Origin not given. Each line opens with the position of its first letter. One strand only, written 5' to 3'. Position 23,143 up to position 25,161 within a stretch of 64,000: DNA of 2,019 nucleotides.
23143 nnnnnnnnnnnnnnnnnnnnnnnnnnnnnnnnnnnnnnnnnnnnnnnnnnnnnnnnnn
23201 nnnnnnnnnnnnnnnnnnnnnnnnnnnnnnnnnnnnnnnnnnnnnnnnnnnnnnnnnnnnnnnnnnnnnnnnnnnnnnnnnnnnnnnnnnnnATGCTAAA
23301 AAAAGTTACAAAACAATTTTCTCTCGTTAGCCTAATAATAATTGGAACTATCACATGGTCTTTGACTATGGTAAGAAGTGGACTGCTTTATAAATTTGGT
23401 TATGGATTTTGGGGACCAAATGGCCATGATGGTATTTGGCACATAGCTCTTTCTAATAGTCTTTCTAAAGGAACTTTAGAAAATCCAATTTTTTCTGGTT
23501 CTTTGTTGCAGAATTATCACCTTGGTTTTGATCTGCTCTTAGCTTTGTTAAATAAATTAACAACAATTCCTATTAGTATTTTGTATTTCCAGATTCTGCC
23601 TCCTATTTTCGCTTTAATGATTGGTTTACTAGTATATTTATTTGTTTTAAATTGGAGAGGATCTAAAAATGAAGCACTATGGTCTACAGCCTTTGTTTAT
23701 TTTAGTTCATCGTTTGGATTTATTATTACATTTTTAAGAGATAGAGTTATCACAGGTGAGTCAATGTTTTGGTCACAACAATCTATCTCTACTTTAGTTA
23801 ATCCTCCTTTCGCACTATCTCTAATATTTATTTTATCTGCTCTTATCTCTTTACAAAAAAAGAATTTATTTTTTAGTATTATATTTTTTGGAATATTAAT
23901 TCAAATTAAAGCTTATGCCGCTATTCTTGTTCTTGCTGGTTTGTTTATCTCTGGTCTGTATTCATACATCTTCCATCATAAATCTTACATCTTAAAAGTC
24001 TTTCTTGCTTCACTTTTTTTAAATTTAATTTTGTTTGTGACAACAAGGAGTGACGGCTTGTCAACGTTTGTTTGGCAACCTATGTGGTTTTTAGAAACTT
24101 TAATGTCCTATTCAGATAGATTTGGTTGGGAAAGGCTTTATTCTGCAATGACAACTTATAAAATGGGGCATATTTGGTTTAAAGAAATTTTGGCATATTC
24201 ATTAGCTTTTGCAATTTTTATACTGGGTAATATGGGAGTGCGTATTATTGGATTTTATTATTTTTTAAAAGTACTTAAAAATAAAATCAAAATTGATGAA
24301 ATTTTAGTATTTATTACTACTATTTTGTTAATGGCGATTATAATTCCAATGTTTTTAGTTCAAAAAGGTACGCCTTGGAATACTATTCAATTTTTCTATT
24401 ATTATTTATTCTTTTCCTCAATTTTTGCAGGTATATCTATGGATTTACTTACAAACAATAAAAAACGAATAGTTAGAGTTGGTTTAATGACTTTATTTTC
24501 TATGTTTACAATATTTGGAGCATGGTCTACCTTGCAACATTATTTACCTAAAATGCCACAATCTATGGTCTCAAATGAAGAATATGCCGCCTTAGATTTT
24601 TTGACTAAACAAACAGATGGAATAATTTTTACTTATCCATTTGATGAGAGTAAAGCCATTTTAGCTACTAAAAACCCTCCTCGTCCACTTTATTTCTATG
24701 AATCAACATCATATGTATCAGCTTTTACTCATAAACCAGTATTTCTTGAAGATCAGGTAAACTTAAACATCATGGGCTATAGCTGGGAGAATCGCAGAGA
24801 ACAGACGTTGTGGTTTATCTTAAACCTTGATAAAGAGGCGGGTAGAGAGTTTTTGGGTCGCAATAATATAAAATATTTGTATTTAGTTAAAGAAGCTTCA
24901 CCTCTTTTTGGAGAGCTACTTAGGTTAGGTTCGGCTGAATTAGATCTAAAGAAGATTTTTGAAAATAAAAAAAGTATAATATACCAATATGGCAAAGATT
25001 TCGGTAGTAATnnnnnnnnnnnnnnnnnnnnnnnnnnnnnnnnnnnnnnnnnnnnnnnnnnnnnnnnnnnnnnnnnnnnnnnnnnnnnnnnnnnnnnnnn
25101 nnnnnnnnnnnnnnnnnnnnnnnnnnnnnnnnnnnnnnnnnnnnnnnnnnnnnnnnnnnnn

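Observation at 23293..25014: Family E: uncharacterised membrane plus extracytoplasmic proteins with a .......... / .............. signature (also 38446..40281, minus strand)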

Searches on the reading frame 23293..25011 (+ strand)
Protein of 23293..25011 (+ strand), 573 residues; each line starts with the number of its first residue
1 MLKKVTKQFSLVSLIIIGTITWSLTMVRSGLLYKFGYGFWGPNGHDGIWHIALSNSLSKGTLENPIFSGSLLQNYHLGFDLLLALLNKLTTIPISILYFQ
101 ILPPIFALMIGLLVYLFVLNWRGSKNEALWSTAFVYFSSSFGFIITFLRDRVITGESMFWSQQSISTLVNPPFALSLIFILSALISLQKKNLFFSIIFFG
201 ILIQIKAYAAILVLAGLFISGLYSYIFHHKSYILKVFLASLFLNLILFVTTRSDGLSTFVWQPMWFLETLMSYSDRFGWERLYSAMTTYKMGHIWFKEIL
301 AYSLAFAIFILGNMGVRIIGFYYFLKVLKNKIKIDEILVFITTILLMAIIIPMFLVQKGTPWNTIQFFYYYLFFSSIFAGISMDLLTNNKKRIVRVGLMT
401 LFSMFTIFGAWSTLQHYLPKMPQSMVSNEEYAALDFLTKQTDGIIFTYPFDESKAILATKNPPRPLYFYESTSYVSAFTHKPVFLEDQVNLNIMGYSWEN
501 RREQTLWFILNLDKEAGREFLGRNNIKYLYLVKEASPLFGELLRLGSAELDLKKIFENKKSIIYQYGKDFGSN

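Call 4: search_protein_families(library=pfam, proteins=[window:23293-25011:+], max_evalue=10)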
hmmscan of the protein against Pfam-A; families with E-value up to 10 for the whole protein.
window:23293-25011:+ (573 aa): 2 families
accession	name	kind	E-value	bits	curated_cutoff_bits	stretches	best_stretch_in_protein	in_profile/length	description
PF18388.6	ATG29_N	-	0.55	10.6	25.7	0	497-511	21-35/54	Atg29 N-terminal domain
PF15875.10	DUF4731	-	4.7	7.9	27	1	271-314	25-67/75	Domain of unknown function (DUF4731)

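Call 5: search_protein_families(library=ncbifam, proteins=[window:23293-25011:+], max_evalue=10)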
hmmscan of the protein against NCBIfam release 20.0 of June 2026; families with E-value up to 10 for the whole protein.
window:23293-25011:+ (573 aa): 0 families

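Call 8: find_homologous_proteins(query=window:23293-25011:+)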
Query window:23293-25011:+ (573 aa): 1320 proteins with E <= 0.001 among 8000 candidates; the best 120 are listed.
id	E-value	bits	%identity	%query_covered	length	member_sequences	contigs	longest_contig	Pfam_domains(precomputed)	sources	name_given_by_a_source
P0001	0.0e+0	1262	100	100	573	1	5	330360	-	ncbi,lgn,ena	ncbi:MAG: hypothetical protein AAB625_01770 [Patescibacteria group bacterium]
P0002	0.0e+0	1261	100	100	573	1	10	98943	-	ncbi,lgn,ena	ncbi:MAG: hypothetical protein AAB559_00820 [Patescibacteria group bacterium]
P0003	0.0e+0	1019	80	100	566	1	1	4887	-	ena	-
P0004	2.6e-295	999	79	100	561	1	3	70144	-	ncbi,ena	-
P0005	1.2e-287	973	78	100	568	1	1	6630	-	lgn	-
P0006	1.3e-286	970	78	100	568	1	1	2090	-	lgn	-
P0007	8.6e-278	941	76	100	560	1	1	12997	-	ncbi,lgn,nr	ncbi:MAG: hypothetical protein Q8Q30_02290 [Candidatus Woesebacteria bacterium]|nr:hypothetical prot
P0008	6.5e-272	921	72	100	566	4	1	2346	-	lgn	-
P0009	4.1e-255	866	69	98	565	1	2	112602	-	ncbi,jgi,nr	ncbi:MAG: hypothetical protein ACD_26C00034G0091 [uncultured bacterium]|nr:MAG: hypothetical protein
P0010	4.9e-254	862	69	100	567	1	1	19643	-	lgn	-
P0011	2.1e-253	860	70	96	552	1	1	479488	-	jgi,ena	-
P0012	1.0e-252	858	68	100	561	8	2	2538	-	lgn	-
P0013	6.6e-252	855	68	100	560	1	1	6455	-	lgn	-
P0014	1.5e-249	847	68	100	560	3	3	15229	-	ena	-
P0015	3.4e-249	846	66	100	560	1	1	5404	-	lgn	-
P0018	8.8e-244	828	63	100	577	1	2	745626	-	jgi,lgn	jgi:hypothetical protein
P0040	2.1e-225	768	62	99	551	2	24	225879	-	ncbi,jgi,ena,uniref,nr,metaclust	ncbi:MAG: hypothetical protein UR39_C0001G0082 [Candidatus Woesebacteria bacterium GW2011_GWA1_33_30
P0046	4.6e-218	744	61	98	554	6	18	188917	-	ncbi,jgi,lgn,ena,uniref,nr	ncbi:hypothetical protein A2130_02355 [Candidatus Woesebacteria bacterium GWC2_33_12]|uniref:Glycosy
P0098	9.0e-178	611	51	99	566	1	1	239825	-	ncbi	-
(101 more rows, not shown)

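Call 9: search_solved_structures(query=window:23293-25011:+, max_evalue=10)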
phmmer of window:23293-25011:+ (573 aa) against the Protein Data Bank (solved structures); distinct sequences matched with E-value up to 10: 0.

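Call 13: search_solved_structures(query=A1, max_evalue=10, show_alignments=2)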
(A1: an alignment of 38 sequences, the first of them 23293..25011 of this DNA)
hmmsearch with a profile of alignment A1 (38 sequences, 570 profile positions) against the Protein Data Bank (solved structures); distinct sequences matched with E-value up to 10: 0.

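Call 28: predict_structure(alignment_id=A1)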
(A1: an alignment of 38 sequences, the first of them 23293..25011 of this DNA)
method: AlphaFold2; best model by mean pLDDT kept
length: 573 residues; sequences in the alignment: 38
mean_pLDDT: 87.9   pTM: 0.89
mean pLDDT of the five models: 87.9, 87.1, 86.5, 85.9, 85.4
residues with pLDDT >= 90: 334; 70-90: 189; 50-70: 40; < 50: 10
segments of 3 or more residues with pLDDT < 50: 1-3
pLDDT, mean of each block of 10 residues (from residue 1): 59 93 85 88 74 92 90 83 95 92 94 98 96 91 79 66 61 94 98 97 91 97 97 98 90 62 82 61 83 89 86 89 95 95 96 83 84 95 90 89 89 78 90 96 94 88 87 91 91 87 95 95 96 92 93 96 85 48
secondary structure, 60 per line:
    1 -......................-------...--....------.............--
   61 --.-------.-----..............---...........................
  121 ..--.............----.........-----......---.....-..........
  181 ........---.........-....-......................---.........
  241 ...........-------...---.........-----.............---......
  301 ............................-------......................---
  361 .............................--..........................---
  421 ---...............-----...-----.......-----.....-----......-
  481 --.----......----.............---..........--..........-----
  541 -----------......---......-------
elements in order: H2-23 E31-33 E36-39 H46-58 H77-90 H94-122 H125-137 H142-150 H156-161 H165-169 H171-188 H192-200 H202-205 H207-228 H232-251 E259-261 H265-273 H279-291 H295-328 H336-354 E355-357 H361-389 H392-417 E424-427 H428-438 E444-446 H452-458 H474-479 H488-493 H498-510 H514-523 E526-532 E552-557 E561-566

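Call 39: find_encoding_contigs(protein=P0018, flank=8000, max_places=2)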
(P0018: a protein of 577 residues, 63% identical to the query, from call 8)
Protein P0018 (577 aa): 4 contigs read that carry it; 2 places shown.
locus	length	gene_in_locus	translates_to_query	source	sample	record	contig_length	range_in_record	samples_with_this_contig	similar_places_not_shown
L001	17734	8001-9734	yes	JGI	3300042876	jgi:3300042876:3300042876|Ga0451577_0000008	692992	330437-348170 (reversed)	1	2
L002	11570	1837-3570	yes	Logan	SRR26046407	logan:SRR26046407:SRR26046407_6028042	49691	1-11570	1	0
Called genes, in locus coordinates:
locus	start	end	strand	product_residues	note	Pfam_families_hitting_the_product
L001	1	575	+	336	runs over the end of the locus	PF01368:DHH, PF02272:DHHA1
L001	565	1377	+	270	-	PF13231:PMT_2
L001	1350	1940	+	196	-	-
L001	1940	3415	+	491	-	PF13231:PMT_2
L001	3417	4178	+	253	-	PF13641:Glyco_tranf_2_3 (faint), PF00535:Glycos_transf_2, PF10111:Glyco_tranf_2_2 (weak)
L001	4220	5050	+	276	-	PF02498:Bro-N (weak)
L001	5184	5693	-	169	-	-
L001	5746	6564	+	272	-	-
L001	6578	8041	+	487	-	PF01943:Polysacc_synt, PF13440:Polysacc_synt_3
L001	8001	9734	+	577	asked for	-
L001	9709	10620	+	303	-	PF00535:Glycos_transf_2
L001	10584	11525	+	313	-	PF13641:Glyco_tranf_2_3, PF00535:Glycos_transf_2, PF10111:Glyco_tranf_2_2 (faint), PF13632:Glyco_trans_2_3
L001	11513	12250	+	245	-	-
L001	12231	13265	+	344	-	PF13439:Glyco_transf_4 (faint), PF00534:Glycos_transf_1, PF13692:Glyco_trans_1_4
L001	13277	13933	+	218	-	PF05401:NodS (faint), PF01209:Ubie_methyltran, PF13489:Methyltransf_23, PF01728:FtsJ (weak), PF13847:Methyltransf_31, PF08241:Methyltransf_11, PF08242:Methyltransf_12, PF13649:Methyltransf_25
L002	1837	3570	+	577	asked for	-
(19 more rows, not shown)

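Call 40: find_encoding_contigs(protein=P0098, flank=8000, max_places=2)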
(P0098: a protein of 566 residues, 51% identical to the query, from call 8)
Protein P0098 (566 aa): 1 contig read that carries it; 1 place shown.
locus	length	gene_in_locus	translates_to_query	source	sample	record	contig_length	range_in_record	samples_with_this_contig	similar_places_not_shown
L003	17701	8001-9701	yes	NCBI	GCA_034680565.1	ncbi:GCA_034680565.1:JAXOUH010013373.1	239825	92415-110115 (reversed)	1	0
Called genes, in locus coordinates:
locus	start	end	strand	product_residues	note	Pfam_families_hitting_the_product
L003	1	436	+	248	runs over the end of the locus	PF00535:Glycos_transf_2, PF10111:Glyco_tranf_2_2, PF13641:Glyco_tranf_2_3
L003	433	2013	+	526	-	PF02366:PMT (weak), PF13231:PMT_2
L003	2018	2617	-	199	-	PF24387:AEP-like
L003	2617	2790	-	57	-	-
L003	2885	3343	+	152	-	PF22811:Zn_ribbon_NrdR, PF03477:ATP-cone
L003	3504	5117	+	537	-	PF09586:YfhO (faint)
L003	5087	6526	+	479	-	-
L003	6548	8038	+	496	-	PF01943:Polysacc_synt, PF13440:Polysacc_synt_3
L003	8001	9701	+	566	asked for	-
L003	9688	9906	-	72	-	-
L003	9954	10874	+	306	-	PF00535:Glycos_transf_2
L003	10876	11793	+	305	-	PF00535:Glycos_transf_2, PF13641:Glyco_tranf_2_3, PF13632:Glyco_trans_2_3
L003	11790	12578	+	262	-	PF00535:Glycos_transf_2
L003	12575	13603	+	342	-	PF00534:Glycos_transf_1, PF13692:Glyco_trans_1_4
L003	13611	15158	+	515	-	-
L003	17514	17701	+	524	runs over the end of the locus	PF13231:PMT_2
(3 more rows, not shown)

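Call 42: search_protein_representatives(alignment_id=A2)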
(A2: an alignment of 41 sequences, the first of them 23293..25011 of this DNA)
Query: 41 sequences, 574 profile positions. Proteins with E-value up to 0.001 (for the whole library): 1739; up to 1e-10: 1401; up to 1e-30: 963. The best 150 are listed.
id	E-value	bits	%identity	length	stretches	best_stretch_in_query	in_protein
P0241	2.4e-225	766.0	-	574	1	3-573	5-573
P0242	1.7e-222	756.6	-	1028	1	11-574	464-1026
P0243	6.2e-210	715.1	-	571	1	12-573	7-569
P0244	4.2e-206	702.5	-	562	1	12-573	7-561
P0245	1.7e-195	667.5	-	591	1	11-574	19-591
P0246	4.0e-191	653.0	-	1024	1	11-573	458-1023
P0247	4.3e-190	649.6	-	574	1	2-573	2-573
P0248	2.8e-188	643.6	-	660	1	12-573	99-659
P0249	1.3e-187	641.4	-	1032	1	10-573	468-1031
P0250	7.5e-183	625.7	-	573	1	9-564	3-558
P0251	7.8e-180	615.7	-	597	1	16-573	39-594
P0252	8.9e-180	615.6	-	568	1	1-573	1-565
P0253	1.7e-177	608.1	-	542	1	31-573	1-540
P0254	9.5e-177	605.6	-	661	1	13-573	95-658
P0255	2.9e-176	604.0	-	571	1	1-573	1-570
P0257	4.1e-172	590.3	-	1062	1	7-572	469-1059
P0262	1.0e-168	579.1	-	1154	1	7-573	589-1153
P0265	1.8e-166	571.6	-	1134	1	5-573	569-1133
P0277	3.3e-154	531.1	-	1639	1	6-573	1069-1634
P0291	3.1e-145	501.5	-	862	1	15-573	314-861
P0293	1.6e-143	495.8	-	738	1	9-573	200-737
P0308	1.1e-135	470.0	-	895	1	13-573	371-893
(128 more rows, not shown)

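Call 43: search_protein_families(library=pfam, proteins=[P0242, P0246, P0257, P0262, P0265, P0277, P0291, P0293, P0308], max_evalue=0.01)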
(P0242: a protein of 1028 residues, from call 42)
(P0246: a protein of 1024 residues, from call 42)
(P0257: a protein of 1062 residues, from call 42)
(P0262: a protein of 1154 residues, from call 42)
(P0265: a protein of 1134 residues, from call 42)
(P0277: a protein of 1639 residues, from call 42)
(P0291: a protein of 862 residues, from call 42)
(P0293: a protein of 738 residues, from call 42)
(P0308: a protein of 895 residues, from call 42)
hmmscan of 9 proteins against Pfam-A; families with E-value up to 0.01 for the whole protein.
P0242 (1028 aa): 0 families

P0246 (1024 aa): 1 family
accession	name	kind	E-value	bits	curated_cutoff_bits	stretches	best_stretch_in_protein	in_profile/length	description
PF09527.15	ATPase_gene1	-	0.009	16.5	26.6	1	832-861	9-38/54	Putative F0F1-ATPase subunit Ca2+/Mg2+ transporter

P0257 (1062 aa): 0 families

P0262 (1154 aa): 1 family
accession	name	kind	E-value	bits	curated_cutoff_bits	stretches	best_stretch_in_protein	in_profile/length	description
PF12979.12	DUF3863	-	0.0011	18.3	27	1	152-229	125-202/349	Domain of Unknown Function with PDB structure (DUF3863)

P0265 (1134 aa): 1 family
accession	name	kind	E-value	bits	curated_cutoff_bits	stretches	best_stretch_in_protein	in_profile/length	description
PF12979.12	DUF3863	-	0.0015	17.8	27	1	142-240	120-217/349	Domain of Unknown Function with PDB structure (DUF3863)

P0277 (1639 aa): 2 families
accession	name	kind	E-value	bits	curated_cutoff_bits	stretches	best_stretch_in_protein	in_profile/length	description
PF13440.11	Polysacc_synt_3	-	9.5e-55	186.3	23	1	50-333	2-283/293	Polysaccharide biosynthesis protein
PF01943.22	Polysacc_synt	-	3.6e-27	95.9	28.2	1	27-294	3-274/274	Polysaccharide biosynthesis protein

P0291 (862 aa): 0 families

P0293 (738 aa): 0 families

P0308 (895 aa): 0 families

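Call 51: find_related_loci(query=A2, collection=genome_contigs, flank=8000)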
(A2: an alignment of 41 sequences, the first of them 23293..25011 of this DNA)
Query A2 (573 aa) in genome_contigs; peptide patterns used: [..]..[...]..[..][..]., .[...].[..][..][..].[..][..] (x = any residue, [..] = any of these).
361 stretches matched a pattern; 327 encode a relative of the query (tblastn E <= 1e-3); the best 80 are kept; 80 distinct loci.
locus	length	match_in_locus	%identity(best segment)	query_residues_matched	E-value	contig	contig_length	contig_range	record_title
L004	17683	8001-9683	79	1-573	0e+0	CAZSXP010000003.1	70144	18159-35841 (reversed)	MAG TPA_asm: uncultured Gammaproteobacteria bacterium isolate SRP062349_co2_93 genome assembly, contig: NODE_246_length_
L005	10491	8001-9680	76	1-573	0e+0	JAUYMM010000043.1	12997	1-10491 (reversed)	MAG: Candidatus Woesebacteria bacterium isolate C24_metabat.bin.86_sub C24_k141_179598, whole genome shotgun sequence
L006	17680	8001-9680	67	2-573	0e+0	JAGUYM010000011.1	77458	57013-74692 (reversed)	MAG: Candidatus Woesebacteria bacterium isolate DeMMO6_63 c_000000051655, whole genome shotgun sequence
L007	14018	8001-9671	63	14-573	0e+0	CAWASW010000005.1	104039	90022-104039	MAG: Candidatus Woesebacteria bacterium isolate MFD02832.bin.1.153 genome assembly, contig: contig_14427, whole genome s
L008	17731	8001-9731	56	1-565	0e+0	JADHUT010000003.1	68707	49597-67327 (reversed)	MAG: Candidatus Microgenomates bacterium isolate BS150m-G53 BS-150m-C278, whole genome shotgun sequence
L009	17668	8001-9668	62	1-572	0e+0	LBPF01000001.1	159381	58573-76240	MAG: Candidatus Woesebacteria bacterium GW2011_GWB1_33_38 UR44_C0001, whole genome shotgun sequence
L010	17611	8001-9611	61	14-573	0e+0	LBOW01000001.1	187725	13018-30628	MAG: Candidatus Woesebacteria bacterium GW2011_GWB1_33_22 UR35_C0001, whole genome shotgun sequence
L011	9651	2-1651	61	18-565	0e+0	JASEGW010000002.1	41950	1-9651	MAG: bacterium isolate Yes70-06 NODE_2_length_41950_cov_10.291347, whole genome shotgun sequence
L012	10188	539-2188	57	1-565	0e+0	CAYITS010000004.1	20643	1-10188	MAG TPA_asm: uncultured Gammaproteobacteria bacterium isolate ERP119705_co3_637 genome assembly, contig: NODE_2950_lengt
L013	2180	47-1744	50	3-565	0e+0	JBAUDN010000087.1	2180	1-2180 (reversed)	MAG: Microgenomates group bacterium isolate MFD13099_ilm_asm_bin3 k127_352208, whole genome shotgun sequence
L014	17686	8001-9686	51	1-565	0e+0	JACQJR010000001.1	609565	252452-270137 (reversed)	MAG: Candidatus Microgenomates bacterium isolate NC_groundwater_1156_Ag_S-0.1um_40_307 S_p1_S3_coassembly_k141_153347, w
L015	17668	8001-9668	59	16-564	1e-175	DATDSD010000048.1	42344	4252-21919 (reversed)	MAG TPA_asm: Patescibacteria group bacterium isolate SMAG_U7994 k141_230567, whole genome shotgun sequence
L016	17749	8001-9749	47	2-573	1e-175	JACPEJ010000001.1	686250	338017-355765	MAG: Candidatus Blackburnbacteria bacterium isolate NC_groundwater_332_Ag_B-0.1um_41_18 GD18-4_B1_scaffold_152758, whole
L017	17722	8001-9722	49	1-565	3e-175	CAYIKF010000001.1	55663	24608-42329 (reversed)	MAG TPA_asm: uncultured Gammaproteobacteria bacterium isolate ERP119705_co21_379 genome assembly, contig: NODE_503_lengt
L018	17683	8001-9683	46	2-565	7e-173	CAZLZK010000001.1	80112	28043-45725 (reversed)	MAG TPA_asm: uncultured Gammaproteobacteria bacterium isolate SRP269290_co1_809 genome assembly, contig: NODE_289_length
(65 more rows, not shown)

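Call 62: fold_search(model_id=the predicted structure, library=pdb)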
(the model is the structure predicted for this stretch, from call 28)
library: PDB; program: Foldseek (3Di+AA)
matches with E <= 10: 314; with E <= 0.001: 16
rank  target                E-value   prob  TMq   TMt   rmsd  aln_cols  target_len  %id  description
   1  9n9j_I                1.3e-08  1.00  0.50  0.42  14.6       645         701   10  Structure of a GRP94 folding intermediate engaged with a CCDC134- and FKBP11-bound secretory translocon (released 2025-11-19)
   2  7oci_F                3.1e-08  1.00  0.54  0.50  12.9       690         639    9  Cryo-EM structure of yeast Ost6p containing oligosaccharyltransferase complex (released 2022-02-16)
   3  6ftg_5                4.5e-08  1.00  0.52  0.47  13.6       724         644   10  Subtomogram average of OST-containing ribosome-translocon complexes from canine rough microsomal membranes (released 2018-03-21)
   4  8agc_A                5.1e-08  1.00  0.50  0.42  15.2       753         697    9  Structure of yeast oligosaccharylransferase complex with lipid-linked oligosaccharide and non-acceptor peptide bound (released 2022-12-07)
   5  6ezn_F                5.8e-08  1.00  0.55  0.49  12.8       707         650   10  Cryo-EM structure of the yeast oligosaccharyltransferase (OST) complex (released 2018-01-17)
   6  6gxc_A                8.2e-08  1.00  0.48  0.40  14.7       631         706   12  Bacterial oligosaccharyltransferase PglB in complex with an inhibitory peptide and a reactive lipid-linked oligosaccha (released 2018-11-14)
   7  8b6l_I                1.0e-07  1.00  0.51  0.44  14.5       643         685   11  Subtomogram average of the human Sec61-TRAP-OSTA-translocon (released 2022-12-07)
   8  3rce_A                1.3e-07  1.00  0.48  0.42   9.3       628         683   11  Bacterial oligosaccharyltransferase PglB (released 2011-06-15)
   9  5ogl_A                1.6e-07  1.00  0.48  0.40  14.4       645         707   12  Structure of bacterial oligosaccharyltransferase PglB in complex with an acceptor peptide and an lipid-linked oligosac (released 2017-10-25)
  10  7e9s_A                2.3e-07  1.00  0.49  0.35  13.1       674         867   11  Archaeal oligosaccharyltransferase AglB from Archaeoglobus fulgidus in complex with an inhibitory peptide and a dolich (released 2021-09-08)
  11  7zlh_A                6.5e-07  1.00  0.44  0.40  13.3       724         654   10  Cryo-EM structure of C-mannosyltransferase CeDPY19, in apo state, bound to CMT2-Fab and anti-Fab nanobody (released 2023-01-11)
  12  3waj                  1.1e-06  1.00  0.51  0.39  14.2       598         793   13  Crystal structure of the Archaeoglobus fulgidus oligosaccharyltransferase (O29867_ARCFU) complex with Zn and sulfate (released 2013-10-30)
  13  3wak                  1.4e-06  1.00  0.43  0.30  15.9       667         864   12  Crystal structure of the Archaeoglobus fulgidus oligosaccharyltransferase (O29867_ARCFU) in the apo form (released 2013-10-30)
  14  7zli_A                2.5e-06  1.00  0.50  0.44  12.7       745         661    9  Cryo-EM structure of C-mannosyltransferase CeDPY19, in complex with Dol25-P-Man and bound to CMT2-Fab and anti-Fab nan (released 2023-01-11)
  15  7zlg_A                4.9e-06  1.00  0.46  0.41  15.0       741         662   10  Cryo-EM structure of C-mannosyltransferase CeDPY19, in complex with acceptor peptide and bound to CMT2-Fab and anti-Fa (released 2023-01-11)
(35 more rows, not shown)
